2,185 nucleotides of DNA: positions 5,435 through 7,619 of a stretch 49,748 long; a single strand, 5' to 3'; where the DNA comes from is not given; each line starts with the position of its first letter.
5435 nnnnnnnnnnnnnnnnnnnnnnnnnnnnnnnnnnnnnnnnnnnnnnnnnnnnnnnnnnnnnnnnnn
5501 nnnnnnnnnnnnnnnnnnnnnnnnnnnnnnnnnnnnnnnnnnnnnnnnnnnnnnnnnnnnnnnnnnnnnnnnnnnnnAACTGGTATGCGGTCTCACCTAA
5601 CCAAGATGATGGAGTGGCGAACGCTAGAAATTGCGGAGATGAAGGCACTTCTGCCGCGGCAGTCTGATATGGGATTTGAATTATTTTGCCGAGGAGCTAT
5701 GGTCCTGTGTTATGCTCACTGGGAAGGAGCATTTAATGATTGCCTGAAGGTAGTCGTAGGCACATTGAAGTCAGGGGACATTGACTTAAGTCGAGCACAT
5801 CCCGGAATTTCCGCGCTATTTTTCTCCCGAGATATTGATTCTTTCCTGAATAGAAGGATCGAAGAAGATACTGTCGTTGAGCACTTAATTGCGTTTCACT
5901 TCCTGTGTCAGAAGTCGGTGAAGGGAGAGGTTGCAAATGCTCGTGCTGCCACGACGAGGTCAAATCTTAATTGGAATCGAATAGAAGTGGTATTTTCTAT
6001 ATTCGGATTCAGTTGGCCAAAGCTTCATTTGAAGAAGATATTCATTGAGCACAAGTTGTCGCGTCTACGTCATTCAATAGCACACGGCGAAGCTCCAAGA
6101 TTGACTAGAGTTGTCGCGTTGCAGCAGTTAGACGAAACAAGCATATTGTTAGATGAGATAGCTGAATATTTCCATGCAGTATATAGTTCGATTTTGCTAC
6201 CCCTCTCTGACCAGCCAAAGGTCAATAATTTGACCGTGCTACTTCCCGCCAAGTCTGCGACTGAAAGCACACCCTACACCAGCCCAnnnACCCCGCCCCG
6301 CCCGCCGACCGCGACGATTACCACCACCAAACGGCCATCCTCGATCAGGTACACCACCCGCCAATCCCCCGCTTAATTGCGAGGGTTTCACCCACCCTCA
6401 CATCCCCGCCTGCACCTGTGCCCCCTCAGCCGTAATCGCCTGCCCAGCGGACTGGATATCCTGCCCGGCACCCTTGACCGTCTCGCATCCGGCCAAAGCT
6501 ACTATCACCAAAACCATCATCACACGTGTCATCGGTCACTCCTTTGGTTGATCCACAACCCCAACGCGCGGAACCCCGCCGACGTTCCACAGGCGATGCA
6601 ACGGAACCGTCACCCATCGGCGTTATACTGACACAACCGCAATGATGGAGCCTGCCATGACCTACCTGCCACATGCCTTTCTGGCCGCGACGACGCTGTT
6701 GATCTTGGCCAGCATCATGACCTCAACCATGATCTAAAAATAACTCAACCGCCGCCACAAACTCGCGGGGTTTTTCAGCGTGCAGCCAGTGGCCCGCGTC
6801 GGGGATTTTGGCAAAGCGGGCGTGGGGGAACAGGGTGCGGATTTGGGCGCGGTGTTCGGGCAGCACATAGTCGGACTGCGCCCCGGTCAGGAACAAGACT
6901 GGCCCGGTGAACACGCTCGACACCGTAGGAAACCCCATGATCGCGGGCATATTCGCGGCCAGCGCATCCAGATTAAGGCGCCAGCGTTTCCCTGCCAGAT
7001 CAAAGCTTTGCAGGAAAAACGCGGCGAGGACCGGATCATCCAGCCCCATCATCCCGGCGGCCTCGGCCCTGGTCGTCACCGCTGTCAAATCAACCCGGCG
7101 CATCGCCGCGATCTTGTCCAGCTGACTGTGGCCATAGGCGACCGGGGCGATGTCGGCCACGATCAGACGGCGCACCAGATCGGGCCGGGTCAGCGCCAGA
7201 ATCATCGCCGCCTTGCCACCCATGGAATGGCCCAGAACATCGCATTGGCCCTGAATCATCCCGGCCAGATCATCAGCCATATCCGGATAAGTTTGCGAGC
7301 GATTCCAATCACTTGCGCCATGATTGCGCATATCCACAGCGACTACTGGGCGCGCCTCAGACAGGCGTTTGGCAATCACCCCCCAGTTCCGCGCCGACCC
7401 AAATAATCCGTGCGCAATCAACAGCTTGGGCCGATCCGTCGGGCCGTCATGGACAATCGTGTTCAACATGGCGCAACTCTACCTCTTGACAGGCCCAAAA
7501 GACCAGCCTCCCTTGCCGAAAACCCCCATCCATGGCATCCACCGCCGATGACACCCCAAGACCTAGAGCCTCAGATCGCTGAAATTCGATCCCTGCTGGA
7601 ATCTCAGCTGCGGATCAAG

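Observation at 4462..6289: AT-rich two-gene cassette (DUF262 ParB/GmrSD-N-like protein + HEPN R-x4-H protein) inserted directly after lepA: a candidate uncharacterised defence module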

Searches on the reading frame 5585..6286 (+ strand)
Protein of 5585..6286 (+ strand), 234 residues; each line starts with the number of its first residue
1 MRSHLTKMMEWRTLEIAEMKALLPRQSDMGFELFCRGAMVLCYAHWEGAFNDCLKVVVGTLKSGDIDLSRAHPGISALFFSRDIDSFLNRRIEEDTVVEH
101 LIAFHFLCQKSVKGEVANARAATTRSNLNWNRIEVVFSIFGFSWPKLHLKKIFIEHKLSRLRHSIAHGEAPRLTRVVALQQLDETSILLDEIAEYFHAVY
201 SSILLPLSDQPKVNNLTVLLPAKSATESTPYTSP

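Call 3: search_protein_families(library=pfam, proteins=[window:5585-6286:+], max_evalue=1)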
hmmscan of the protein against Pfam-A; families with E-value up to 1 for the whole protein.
window:5585-6286:+ (234 aa): 3 families
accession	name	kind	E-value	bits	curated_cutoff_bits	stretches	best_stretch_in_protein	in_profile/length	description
PF18737.6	HEPN_MAE_28990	-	2.2e-17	64.4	26.8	1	1-201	1-207/211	MAE_28990/MAE_18760-like HEPN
PF18735.6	HEPN_RiboL-PSP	-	1.5e-15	58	28.4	1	10-196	4-189/191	RiboL-PSP-HEPN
PF08472.16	S6PP_C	-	0.2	12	34.4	1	81-125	6-50/133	Sucrose-6-phosphate phosphohydrolase C-terminal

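Call 4: search_protein_families(library=padloc, proteins=[window:5585-6286:+], max_evalue=1)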
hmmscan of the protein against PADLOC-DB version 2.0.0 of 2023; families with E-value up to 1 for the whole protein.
window:5585-6286:+ (234 aa): 0 families

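Call 5: search_protein_families(library=ncbifam, proteins=[window:5585-6286:+], max_evalue=1)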
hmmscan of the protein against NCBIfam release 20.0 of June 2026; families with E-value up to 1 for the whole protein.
window:5585-6286:+ (234 aa): 0 families

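Call 7: search_protein_families(library=phrogs, proteins=[window:5585-6286:+], max_evalue=0.1)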
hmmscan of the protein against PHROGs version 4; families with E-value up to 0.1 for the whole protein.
window:5585-6286:+ (234 aa): 1 family
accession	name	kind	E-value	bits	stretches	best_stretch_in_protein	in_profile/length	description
phrog_22325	-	unknown function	2.2e-15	57.6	1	3-195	14-202/220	-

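Call 15: find_homologous_proteins(query=window:5585-6286:+, max_evalue=0.001)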
Query window:5585-6286:+ (234 aa): 3 proteins with E <= 0.001 among 833 candidates.
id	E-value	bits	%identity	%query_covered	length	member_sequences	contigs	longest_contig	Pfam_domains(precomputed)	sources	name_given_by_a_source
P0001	1.0e-152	524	100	100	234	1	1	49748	PF18735.7,PF18737.7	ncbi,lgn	-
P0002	4.3e-104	365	80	86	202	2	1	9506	PF18735.7,PF18737.7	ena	-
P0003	3.0e-61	225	49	88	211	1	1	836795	PF18735.7,PF18737.7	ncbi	-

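Call 53: search_protein_representatives(alignment_id=A1)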
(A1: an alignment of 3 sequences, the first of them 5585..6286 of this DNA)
Query: 3 sequences, 230 profile positions. Proteins with E-value up to 0.001 (for the whole library): 691; up to 1e-10: 46; up to 1e-30: 8. The best 150 are listed.
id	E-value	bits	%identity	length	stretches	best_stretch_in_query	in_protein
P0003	2.6e-117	406.3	-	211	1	1-211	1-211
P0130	5.4e-50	186.1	-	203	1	8-203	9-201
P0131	9.9e-44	165.6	-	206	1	7-203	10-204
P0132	3.3e-41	157.3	-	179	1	19-204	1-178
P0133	4.8e-40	153.5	-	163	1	39-202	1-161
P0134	2.3e-38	148.0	-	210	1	7-208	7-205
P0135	1.1e-37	145.9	-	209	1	2-201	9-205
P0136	9.0e-31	123.2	-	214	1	8-199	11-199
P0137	9.7e-25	103.5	-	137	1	26-158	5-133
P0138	6.2e-19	84.5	-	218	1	11-195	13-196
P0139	3.2e-18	82.2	-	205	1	7-196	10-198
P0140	4.0e-17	78.5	-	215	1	10-194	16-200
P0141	2.9e-16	75.7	-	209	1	11-181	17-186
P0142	3.8e-16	75.3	-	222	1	10-185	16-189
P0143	6.1e-16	74.7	-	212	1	12-198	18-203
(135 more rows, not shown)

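Call 55: search_protein_families(library=padloc, alignment_id=A3, max_evalue=0.01)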
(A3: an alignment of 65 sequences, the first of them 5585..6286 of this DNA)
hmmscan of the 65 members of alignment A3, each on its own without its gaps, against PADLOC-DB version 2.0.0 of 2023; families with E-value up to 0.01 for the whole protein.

A. member 1, window:5585-6286:+ (234 aa): 0 families

B. families by the number of members that match (of 65 scanned): 10 families
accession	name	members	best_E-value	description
PDLC01680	Cas13-ApeA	3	0.00091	Cas13-ApeA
PDLC03820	RTasHEPN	3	0.0017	DRT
PDLC01797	CARF1--CARF_HEPN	2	0.00031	-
PDLC01974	CARF_m10--CARF_HEPN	2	0.0016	-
PDLC04028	PD-T4-2_B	1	0.00065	-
PDLC01687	Csx1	1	0.00075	Csx1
PDLC01712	typeIV_Cas6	1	0.00082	Cas6_1_IVE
PDLC01683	Cas13c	1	0.0061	Cas13c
PDLC01796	CARF1--CARF_HEPN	1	0.0065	-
PDLC03057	Specificity_I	1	0.0073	Type I specificity subunit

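Call 71: predict_structure(alignment_id=A3)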
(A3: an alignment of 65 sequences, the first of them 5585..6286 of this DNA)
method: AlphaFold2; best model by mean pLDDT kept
length: 234 residues; sequences in the alignment: 65
mean_pLDDT: 90.9   pTM: 0.84
mean pLDDT of the five models: 90.9, 90.5, 90.4, 90.4, 89.9
residues with pLDDT >= 90: 181; 70-90: 32; 50-70: 21; < 50: 0
segments of 3 or more residues with pLDDT < 50: none
pLDDT, mean of each block of 10 residues (from residue 1): 95 98 98 98 97 95 90 94 91 92 88 87 88 96 97 96 95 97 98 97 91 66 59 59
secondary structure, 60 per line:
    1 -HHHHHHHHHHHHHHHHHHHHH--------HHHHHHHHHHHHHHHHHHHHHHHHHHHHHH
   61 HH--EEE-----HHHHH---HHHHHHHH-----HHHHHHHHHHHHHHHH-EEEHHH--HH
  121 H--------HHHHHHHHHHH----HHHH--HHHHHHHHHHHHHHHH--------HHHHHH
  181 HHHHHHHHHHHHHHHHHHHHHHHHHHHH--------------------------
elements in order: H2-22 H31-62 E65-67 H73-77 H81-88 H94-109 E111-113 H130-140 H145-148 H151-166 H175-208

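Call 76: fold_search(model_id=the predicted structure, library=pdb)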
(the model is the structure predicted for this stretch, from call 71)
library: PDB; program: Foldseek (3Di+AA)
matches with E <= 10: 174; with E <= 0.001: 0
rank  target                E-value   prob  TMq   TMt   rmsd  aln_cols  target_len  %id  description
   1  1oyk_A                3.9e-01  0.14  0.18  0.20  21.0       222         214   10  Crystal Structures of the Ferric, Ferrous, and Ferrous-NO Forms of the Asp140Ala Mutant of Human Heme Oxygenase-1: Cat (released 2003-08-05)
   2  5btq_B                8.9e-01  0.09  0.18  0.19  20.5       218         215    9  Crystal structure of human heme oxygenase 1 H25R with biliverdin bound (released 2016-06-08)
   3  1wnw_B                9.8e-01  0.08  0.16  0.18  19.7       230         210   14  D136N mutant of Heme Oxygenase from Corynebacterium diphtheriae (HmuO) (released 2004-11-09)
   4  8auw_C                1.1e+00  0.20  0.20  0.27  14.4       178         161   11  Cryo-EM structure of human BIRC6 in complex with SMAC. (released 2023-02-15)
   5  1v8x_A                1.1e+00  0.08  0.16  0.18  18.4       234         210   13  Crystal Structure of the Dioxygen-bound Heme Oxygenase from Corynebacterium diphtheriae (released 2004-05-18)
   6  1ni6_D                1.2e+00  0.09  0.19  0.20  21.0       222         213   11  Comparisions of the Heme-Free and-Bound Crystal Structures of Human Heme Oxygenase-1 (released 2003-04-01)
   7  5uc8_A                1.7e+00  0.06  0.17  0.18  20.4       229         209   12  Crystal structure of human Heme Oxygenase-2 (released 2017-02-15)
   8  1we1_D                1.8e+00  0.06  0.18  0.19  20.0       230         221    9  Crystal structure of heme oxygenase-1 from cyanobacterium Synechocystis sp. PCC6803 in complex with heme (released 2004-12-21)
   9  4gpc_A                1.9e+00  0.06  0.17  0.18  19.6       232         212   14  Structure of the biliverdin-HmuO, heme oxygenase from Corynebacterium diphtheriae (released 2013-08-21)
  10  1ni6_A                2.0e+00  0.07  0.19  0.20  20.9       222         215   13  Comparisions of the Heme-Free and-Bound Crystal Structures of Human Heme Oxygenase-1 (released 2003-04-01)
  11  3ipu_A                2.0e+00  0.03  0.14  0.14  22.4       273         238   11  X-ray structure of benzisoxazole urea synthetic agonist bound to the LXR-alpha (released 2010-06-02)
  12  8auw_D                2.1e+00  0.13  0.19  0.26  14.2       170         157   10  Cryo-EM structure of human BIRC6 in complex with SMAC. (released 2023-02-15)
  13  4gph_C                2.1e+00  0.06  0.18  0.19  20.2       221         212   15  Structure of HmuO, heme oxygenase from Corynebacterium diphtheriae, in complex with the putative reaction intermediate (released 2013-08-21)
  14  5k7v_A                2.1e+00  0.06  0.17  0.15  23.0       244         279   11  Computational Design of Self-Assembling Cyclic Protein Homooligomers (released 2017-04-12)
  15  1iw1_C                2.3e+00  0.06  0.16  0.18  19.9       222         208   13  Crystal structure of a heme oxygenase (HmuO) from Corynebacterium diphtheriae complexed with heme in the ferrous state (released 2003-04-04)
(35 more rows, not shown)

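Call 78: search_solved_structures(query=A3, max_evalue=1)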
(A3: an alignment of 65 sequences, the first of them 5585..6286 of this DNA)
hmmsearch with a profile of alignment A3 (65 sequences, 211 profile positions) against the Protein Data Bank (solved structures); distinct sequences matched with E-value up to 1: 7.
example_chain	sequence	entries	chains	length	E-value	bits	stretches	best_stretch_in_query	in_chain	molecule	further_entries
8y7f_A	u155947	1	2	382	0.0034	20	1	141-196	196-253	CRISPR-associated protein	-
8y75_A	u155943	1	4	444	0.0047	19.5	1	140-195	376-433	CRISPR-associated protein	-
8y6z_B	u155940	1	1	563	0.0051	19.4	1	141-196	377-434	CRISPR-associated protein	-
8y7g_A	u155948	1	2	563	0.0052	19.4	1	141-196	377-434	CRISPR-associated protein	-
6ltp_A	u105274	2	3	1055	0.014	17.9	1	55-132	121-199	Cas12i2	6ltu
6ltr_A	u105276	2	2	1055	0.014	17.9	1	55-132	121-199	Cas12i2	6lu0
5zur_A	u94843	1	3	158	0.24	13.9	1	164-200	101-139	Bacterioferritin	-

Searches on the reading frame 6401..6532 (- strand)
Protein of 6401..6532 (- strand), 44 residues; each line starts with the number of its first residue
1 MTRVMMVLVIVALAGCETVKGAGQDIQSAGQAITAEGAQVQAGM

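Call 89: search_protein_families(library=pfam, proteins=[window:6401-6532:-], max_evalue=0.001)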
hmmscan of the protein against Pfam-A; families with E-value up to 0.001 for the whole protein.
window:6401-6532:- (44 aa): 1 family
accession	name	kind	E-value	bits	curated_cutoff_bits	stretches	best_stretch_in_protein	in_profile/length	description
PF08085.16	Entericidin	-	2.6e-08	34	23.3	1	18-34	1-17/20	Entericidin EcnA/B family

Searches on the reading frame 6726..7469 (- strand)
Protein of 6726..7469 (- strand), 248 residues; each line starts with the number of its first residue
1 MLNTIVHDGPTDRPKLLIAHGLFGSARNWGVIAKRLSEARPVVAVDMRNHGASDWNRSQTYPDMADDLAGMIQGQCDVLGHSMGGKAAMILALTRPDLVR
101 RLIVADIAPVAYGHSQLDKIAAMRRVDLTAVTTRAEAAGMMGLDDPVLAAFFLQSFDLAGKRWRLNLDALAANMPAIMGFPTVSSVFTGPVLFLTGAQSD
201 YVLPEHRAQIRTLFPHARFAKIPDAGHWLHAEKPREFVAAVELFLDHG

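Call 89: search_protein_families(library=pfam, proteins=[window:6726-7469:-], max_evalue=0.001)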
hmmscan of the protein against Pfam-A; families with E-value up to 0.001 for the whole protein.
window:6726-7469:- (248 aa): 6 families
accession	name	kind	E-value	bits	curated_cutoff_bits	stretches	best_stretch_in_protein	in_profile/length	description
PF00561.26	Abhydrolase_1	-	4.5e-22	79.3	25.8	1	16-234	3-245/245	alpha/beta hydrolase fold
PF12697.13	Abhydrolase_6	-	6.1e-22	79.8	26.3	1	16-240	1-217/217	Alpha/beta hydrolase family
PF12146.15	Hydrolase_4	-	1.1e-08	35.1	27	1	14-117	5-117/239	Serine aminopeptidase, S33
PF07819.20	PGAP1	-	1.1e-06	29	24.3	1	76-119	93-138/233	PGAP1-like alpha/beta domain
PF00975.26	Thioesterase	-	9.8e-06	26.4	26.4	1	15-106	2-101/226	Thioesterase domain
PF00756.26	Esterase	-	0.00023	21.4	22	1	75-101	116-142/251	Putative esterase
